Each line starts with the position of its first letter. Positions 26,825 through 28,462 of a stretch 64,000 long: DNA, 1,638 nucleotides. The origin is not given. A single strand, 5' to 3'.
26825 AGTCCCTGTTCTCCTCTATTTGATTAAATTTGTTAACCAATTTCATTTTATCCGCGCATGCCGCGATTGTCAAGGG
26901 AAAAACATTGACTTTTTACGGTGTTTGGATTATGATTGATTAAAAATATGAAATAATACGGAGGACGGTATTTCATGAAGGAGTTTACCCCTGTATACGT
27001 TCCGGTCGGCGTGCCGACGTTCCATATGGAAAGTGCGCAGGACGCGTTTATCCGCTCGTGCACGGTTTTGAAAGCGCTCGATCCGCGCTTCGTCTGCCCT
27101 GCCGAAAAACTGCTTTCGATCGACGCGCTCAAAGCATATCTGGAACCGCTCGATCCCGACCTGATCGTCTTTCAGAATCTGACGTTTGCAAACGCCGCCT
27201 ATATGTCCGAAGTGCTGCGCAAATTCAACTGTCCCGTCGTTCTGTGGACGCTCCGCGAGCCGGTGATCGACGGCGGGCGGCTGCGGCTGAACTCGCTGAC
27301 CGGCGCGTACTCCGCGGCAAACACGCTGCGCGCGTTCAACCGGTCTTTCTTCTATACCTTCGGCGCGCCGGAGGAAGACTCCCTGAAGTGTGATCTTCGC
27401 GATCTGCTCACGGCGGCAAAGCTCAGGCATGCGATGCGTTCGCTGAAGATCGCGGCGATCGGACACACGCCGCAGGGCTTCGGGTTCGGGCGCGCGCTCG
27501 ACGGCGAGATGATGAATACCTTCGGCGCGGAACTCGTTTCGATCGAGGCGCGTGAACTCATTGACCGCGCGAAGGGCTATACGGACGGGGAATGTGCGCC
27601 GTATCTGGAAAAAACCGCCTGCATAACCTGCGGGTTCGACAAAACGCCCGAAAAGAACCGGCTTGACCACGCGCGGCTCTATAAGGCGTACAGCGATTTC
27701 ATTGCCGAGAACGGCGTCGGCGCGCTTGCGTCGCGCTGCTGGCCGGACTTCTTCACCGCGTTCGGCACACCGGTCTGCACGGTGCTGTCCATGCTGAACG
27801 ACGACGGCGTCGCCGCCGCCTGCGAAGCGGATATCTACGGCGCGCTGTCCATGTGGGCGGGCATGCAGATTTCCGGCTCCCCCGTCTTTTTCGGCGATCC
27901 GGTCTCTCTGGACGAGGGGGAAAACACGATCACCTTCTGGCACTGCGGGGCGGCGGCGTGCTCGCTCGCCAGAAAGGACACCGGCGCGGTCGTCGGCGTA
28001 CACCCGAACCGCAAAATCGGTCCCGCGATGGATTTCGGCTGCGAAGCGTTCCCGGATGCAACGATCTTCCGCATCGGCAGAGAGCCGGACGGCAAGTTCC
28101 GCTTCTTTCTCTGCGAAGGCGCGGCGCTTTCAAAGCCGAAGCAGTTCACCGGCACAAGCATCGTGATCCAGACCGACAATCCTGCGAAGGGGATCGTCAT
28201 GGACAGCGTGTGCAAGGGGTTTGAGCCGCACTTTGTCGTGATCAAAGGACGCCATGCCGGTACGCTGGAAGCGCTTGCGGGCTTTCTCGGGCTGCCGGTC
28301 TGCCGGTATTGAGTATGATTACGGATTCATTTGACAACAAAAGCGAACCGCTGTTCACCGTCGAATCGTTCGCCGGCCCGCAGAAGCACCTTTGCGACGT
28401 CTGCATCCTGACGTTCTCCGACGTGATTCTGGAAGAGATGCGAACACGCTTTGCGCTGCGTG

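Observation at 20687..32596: Kinase-less, transketolase-centred sugar locus with sulfo-TK (sulfoquinovose) pathway architecture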

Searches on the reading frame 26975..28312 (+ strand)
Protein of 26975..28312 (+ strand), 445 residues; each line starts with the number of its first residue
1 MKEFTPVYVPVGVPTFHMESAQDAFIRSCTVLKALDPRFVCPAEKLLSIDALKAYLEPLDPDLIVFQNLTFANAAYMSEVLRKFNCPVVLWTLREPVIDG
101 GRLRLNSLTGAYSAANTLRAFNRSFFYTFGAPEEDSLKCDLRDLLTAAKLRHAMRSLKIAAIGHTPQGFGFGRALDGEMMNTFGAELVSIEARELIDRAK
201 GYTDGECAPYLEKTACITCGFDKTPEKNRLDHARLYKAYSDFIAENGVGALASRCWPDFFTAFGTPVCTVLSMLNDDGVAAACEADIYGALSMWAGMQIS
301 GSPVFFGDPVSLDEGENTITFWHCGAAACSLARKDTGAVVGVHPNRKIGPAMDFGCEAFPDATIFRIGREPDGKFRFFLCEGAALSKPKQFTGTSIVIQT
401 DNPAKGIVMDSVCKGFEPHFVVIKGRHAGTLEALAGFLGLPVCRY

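Call 3: search_protein_families(library=pfam, proteins=[window:26975-28312:+])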
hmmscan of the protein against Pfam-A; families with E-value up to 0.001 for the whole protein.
window:26975-28312:+ (445 aa): 1 family
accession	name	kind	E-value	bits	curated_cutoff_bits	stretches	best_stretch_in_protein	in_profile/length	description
PF02952.23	Fucose_iso_C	-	4.5e-05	23.5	29.3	1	356-443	46-140/143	L-fucose isomerase, C-terminal domain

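Call 4: search_protein_families(library=ncbifam, proteins=[window:26975-28312:+])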
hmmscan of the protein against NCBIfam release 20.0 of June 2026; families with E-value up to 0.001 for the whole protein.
window:26975-28312:+ (445 aa): 1 family
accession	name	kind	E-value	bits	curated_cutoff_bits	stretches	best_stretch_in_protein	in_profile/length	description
NF048012.1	SlpQosIsomSftI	equivalog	1.7e-108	363.2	700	1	7-443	5-441/443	sulfoquinovose isomerase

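Call 9: find_encoding_contigs(protein=window:26975-28312:+, flank=10000, max_places=6)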
Protein window:26975-28312:+ (445 aa): 8 contigs read that carry it; 6 places shown.
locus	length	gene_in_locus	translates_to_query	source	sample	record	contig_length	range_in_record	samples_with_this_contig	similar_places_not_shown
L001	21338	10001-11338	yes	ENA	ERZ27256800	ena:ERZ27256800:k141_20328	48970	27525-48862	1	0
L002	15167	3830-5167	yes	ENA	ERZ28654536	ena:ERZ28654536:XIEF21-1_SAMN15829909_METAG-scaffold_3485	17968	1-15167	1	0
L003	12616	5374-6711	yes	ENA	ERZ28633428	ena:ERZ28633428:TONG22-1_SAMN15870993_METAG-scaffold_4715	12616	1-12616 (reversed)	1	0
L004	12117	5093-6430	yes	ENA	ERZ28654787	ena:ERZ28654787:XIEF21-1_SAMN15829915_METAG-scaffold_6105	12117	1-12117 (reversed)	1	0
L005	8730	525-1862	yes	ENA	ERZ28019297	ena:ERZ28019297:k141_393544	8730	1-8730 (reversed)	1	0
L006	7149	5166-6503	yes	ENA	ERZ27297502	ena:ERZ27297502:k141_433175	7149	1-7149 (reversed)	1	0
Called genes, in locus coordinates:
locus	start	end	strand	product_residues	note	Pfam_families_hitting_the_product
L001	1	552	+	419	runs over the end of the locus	PF00128:Alpha-amylase, PF14701:hDGE_amylase (weak), PF00128:Alpha-amylase (weak), PF18612:Bac_A_amyl_C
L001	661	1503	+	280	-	PF00456:Transketolase_N, PF00676:E1_dh, PF13292:DXP_synthase_N (weak)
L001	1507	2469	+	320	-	PF02779:Transket_pyr, PF02780:Transketolase_C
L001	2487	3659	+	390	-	PF00390:malic, PF03949:Malic_M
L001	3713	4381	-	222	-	PF16161:DUF4867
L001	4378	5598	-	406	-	PF01047:MarR, PF12802:MarR_2 (faint), PF00480:ROK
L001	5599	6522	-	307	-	PF00892:EamA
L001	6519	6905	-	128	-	PF25137:ADH_Fe_C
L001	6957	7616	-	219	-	PF00465:Fe-ADH, PF13685:Fe-ADH_2, PF25137:ADH_Fe_C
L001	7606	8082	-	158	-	PF02502:LacAB_rpiB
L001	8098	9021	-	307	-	PF02779:Transket_pyr, PF02780:Transketolase_C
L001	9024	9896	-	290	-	PF13292:DXP_synthase_N (weak), PF00456:Transketolase_N, PF00676:E1_dh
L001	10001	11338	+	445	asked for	-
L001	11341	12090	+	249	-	PF01048:PNP_UDP_1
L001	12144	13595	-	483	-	PF13347:MFS_2, PF07690:MFS_1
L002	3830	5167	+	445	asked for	-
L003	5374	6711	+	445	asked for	-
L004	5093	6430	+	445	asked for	-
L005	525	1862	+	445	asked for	-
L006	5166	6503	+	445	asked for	-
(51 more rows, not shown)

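Call 10: find_homologous_proteins(query=window:26975-28312:+)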
Query window:26975-28312:+ (445 aa): 4104 proteins with E <= 0.001 among 8000 candidates; the best 120 are listed.
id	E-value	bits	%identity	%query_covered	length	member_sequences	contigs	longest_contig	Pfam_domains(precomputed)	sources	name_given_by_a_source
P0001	0.0e+0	1020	99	100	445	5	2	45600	PF02952.24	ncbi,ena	-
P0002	0.0e+0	1019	98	100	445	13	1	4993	PF02952.24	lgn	-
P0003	7.4e-273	923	90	100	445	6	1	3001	-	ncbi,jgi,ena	jgi:L-fucose isomerase-like protein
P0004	5.9e-272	921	88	100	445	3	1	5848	PF02952.24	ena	-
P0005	6.5e-265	897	87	100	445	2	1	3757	-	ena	-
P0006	1.0e-264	897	87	100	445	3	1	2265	PF02952.24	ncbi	-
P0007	5.8e-264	894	86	100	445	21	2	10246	-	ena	-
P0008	1.7e-263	893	86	100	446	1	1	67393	PF02952.24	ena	-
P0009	3.0e-263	892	86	100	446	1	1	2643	PF02952.24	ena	-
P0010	7.6e-263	891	87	100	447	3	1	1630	-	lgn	-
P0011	9.2e-263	890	86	100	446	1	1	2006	PF02952.24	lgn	-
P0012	1.9e-262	889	86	100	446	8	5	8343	PF02952.24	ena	-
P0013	3.1e-262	889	86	100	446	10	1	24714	PF02952.24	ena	-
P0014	1.8e-261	886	86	100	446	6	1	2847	-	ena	-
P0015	4.3e-261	885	86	100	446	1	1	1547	PF02952.24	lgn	-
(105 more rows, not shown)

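Call 12: find_related_loci(query=A1, collection=genome_contigs, flank=10000)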
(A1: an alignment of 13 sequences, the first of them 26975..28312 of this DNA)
Query A1 (445 aa) in genome_contigs; peptide patterns used: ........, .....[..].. (x = any residue, [..] = any of these).
295 stretches matched a pattern; 171 encode a relative of the query (tblastn E <= 1e-3); the best 80 are kept; 80 distinct loci.
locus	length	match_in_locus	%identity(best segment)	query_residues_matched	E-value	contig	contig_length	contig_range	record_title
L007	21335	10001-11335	99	1-445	0e+0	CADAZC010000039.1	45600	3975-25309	MAG: uncultured Clostridiales bacterium isolate RUG13758 genome assembly, contig: RUG13758_asm_39, whole genome shotgun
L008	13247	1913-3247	89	1-445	0e+0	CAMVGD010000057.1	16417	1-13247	MAG TPA_asm: uncultured Clostridia bacterium isolate SRR8387719_bin.3_metaWRAP_v1.3_MAG genome assembly, contig: ERZ1420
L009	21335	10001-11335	86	1-445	0e+0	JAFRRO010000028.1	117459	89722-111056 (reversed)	MAG: Clostridia bacterium isolate RGIG2736 Goat_Omasum-4__c179996, whole genome shotgun sequence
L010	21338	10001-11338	86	1-445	0e+0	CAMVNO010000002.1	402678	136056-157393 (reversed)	MAG TPA_asm: uncultured Clostridia bacterium isolate SRR8387718_bin.19_metaWRAP_v1.3_MAG genome assembly, contig: ERZ142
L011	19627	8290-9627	86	1-445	0e+0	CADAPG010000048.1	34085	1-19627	MAG: uncultured Clostridiales bacterium isolate RUG13494 genome assembly, contig: RUG13494_asm_48, whole genome shotgun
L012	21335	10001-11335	85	1-445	0e+0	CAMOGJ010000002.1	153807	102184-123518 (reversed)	MAG: uncultured Clostridia bacterium isolate SRR873604_bin.123_metaWRAP_v1.3_MAG genome assembly, contig: NODE_62_length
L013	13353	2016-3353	85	1-445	0e+0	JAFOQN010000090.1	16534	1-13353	MAG: Clostridia bacterium isolate RGIG707 Dairy_cattle_Omasum-2__c405634, whole genome shotgun sequence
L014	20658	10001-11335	84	1-445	0e+0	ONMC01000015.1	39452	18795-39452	uncultured Clostridiales bacterium isolate RUG432 genome assembly, contig: scaffold_723, whole genome shotgun sequence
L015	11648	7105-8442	85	1-445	0e+0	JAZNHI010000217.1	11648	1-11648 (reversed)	MAG: Clostridia bacterium isolate T1900044694_TS20190160.MAGScoT_cleanbin_000005 SGB_1767_k141_655679, whole genome shot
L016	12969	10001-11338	85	1-445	0e+0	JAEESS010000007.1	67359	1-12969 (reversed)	MAG: Bacillota bacterium isolate Tb.RUG.388 NODE_1201_length_67359_cov_5.408407, whole genome shotgun sequence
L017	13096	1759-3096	85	1-445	0e+0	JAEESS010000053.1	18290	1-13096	MAG: Bacillota bacterium isolate Tb.RUG.388 NODE_13004_length_18290_cov_4.218136, whole genome shotgun sequence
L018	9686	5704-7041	85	1-445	0e+0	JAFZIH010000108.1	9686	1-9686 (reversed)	MAG: Clostridia bacterium isolate RGIG7792 Water_buffalos_Reticulum-1__c505450, whole genome shotgun sequence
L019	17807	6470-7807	85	1-445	0e+0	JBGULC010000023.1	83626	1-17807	MAG: Christensenellales bacterium isolate ruminal_MAG_266 ruminal_MAG_266_contig_0023, whole genome shotgun sequence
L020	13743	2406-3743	83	1-445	0e+0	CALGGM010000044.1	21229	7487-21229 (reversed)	MAG TPA_asm: uncultured Clostridia bacterium isolate ERR1278103_bin.119_CONCOCT_v1.1_MAG genome assembly, contig: ERZ841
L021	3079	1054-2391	85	1-445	0e+0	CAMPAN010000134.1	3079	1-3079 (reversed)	MAG: uncultured Clostridia bacterium isolate SRR873608_bin.130_metaWRAP_v1.3_MAG genome assembly, contig: NODE_126311_le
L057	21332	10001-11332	73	3-445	0e+0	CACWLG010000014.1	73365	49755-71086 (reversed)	MAG: Ruminococcaceae bacterium isolate RUG10684 genome assembly, contig: RUG10684_asm_14, whole genome shotgun sequence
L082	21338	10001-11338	71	1-445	0e+0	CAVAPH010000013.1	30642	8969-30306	bacterium isolate H07605-L1_cleanbin_000013 genome assembly, contig: Spades_H07605-L1_contig_496, whole genome shotgun s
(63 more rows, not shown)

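Call 16: search_solved_structures(query=window:26975-28312:+, max_evalue=0.01)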
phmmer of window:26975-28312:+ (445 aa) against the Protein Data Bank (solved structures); distinct sequences matched with E-value up to 0.01: 0.

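Call 35: search_protein_families(library=pfam, proteins=[L082:15070-15699:+, L082:18032-19390:+, L082:19555-20484:+, L057:14252-15517:+, L057:15628-16539:+, L057:16536-17396:+, L082:2337-3260:-, L082:1023-1976:+])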
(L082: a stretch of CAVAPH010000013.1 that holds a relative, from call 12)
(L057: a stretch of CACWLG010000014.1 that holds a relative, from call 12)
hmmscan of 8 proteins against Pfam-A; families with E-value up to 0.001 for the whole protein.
L082:15070-15699:+ (209 aa): 1 family
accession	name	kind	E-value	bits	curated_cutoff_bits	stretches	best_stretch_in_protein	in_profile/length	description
PF04854.19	DUF624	-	1.8e-15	57.3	24.2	1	23-90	5-76/77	Protein of unknown function, DUF624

L082:18032-19390:+ (452 aa): 2 families
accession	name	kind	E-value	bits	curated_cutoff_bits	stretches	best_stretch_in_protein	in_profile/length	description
PF13416.11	SBP_bac_8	-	7.2e-32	111.7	27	1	81-377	1-257/279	Bacterial extracellular solute-binding protein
PF01547.30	SBP_bac_1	-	3.1e-31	109.9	26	1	74-367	3-304/307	Bacterial extracellular solute-binding protein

L082:19555-20484:+ (309 aa): 1 family
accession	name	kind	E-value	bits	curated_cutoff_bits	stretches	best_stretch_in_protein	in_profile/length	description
PF00528.27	BPD_transp_1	-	3.7e-13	50.1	26.4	1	91-289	2-175/184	Binding-protein-dependent transport system inner membrane component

L057:14252-15517:+ (421 aa): 2 families
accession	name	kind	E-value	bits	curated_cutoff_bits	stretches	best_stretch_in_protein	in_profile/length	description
PF13416.11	SBP_bac_8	-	2.2e-33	116.7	27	1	49-345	1-254/279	Bacterial extracellular solute-binding protein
PF01547.30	SBP_bac_1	-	1.1e-27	98.2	26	1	43-338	7-304/307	Bacterial extracellular solute-binding protein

L057:15628-16539:+ (303 aa): 1 family
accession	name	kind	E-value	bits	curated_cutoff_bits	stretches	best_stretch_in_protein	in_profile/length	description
PF00528.27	BPD_transp_1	-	6.1e-12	46.1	26.4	1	83-280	2-174/184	Binding-protein-dependent transport system inner membrane component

L057:16536-17396:+ (286 aa): 1 family
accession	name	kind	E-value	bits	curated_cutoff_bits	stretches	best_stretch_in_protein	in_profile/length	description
PF00528.27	BPD_transp_1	-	1.3e-18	67.8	26.4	1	96-271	3-175/184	Binding-protein-dependent transport system inner membrane component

L082:2337-3260:- (307 aa): 0 families

L082:1023-1976:+ (317 aa): 2 families
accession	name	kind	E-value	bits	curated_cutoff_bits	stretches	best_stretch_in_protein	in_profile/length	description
PF00497.25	SBP_bac_3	-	3.5e-29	101.7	26.4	1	56-279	1-128/132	Bacterial extracellular solute-binding proteins, family 3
PF10613.14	Lig_chan-Glu_bd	-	5.4e-06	26.9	30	1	102-153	63-113/115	Ligated ion channel L-glutamate- and glycine-binding site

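Call 64: search_protein_families(library=ncbifam, proteins=[L082:10001-11341:+, L082:15742-17751:+, L082:12897-14876:-], max_evalue=1e-20)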
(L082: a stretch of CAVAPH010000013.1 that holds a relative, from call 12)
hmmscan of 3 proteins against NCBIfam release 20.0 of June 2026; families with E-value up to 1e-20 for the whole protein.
L082:10001-11341:+ (446 aa): 1 family
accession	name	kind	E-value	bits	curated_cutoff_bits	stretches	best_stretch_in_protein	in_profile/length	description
NF048012.1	SlpQosIsomSftI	equivalog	9.4e-120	400.3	700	1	7-445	5-442/443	sulfoquinovose isomerase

L082:15742-17751:+ (669 aa): 3 families
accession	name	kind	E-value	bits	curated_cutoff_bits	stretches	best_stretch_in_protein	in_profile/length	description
NF007746.0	PRK10426.1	equivalog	2e-262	872.5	553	1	7-664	13-677/683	alpha-glucosidase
NF007940.0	PRK10658.1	equivalog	1.9e-53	182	606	1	221-637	244-647/771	alpha-xylosidase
NF040948.1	alpha_gluc_MalA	equivalog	1.7e-36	125.7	800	1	412-657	368-606/627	alpha-glucosidase MalA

L082:12897-14876:- (659 aa): 3 families
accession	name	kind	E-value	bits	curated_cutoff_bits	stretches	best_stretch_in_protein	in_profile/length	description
NF007746.0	PRK10426.1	equivalog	3.3e-184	614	553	1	6-655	17-678/683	alpha-glucosidase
NF007940.0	PRK10658.1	equivalog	1.3e-54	185.9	606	1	280-626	309-647/771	alpha-xylosidase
NF040948.1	alpha_gluc_MalA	equivalog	6.4e-32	110.6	800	1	407-626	369-588/627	alpha-glucosidase MalA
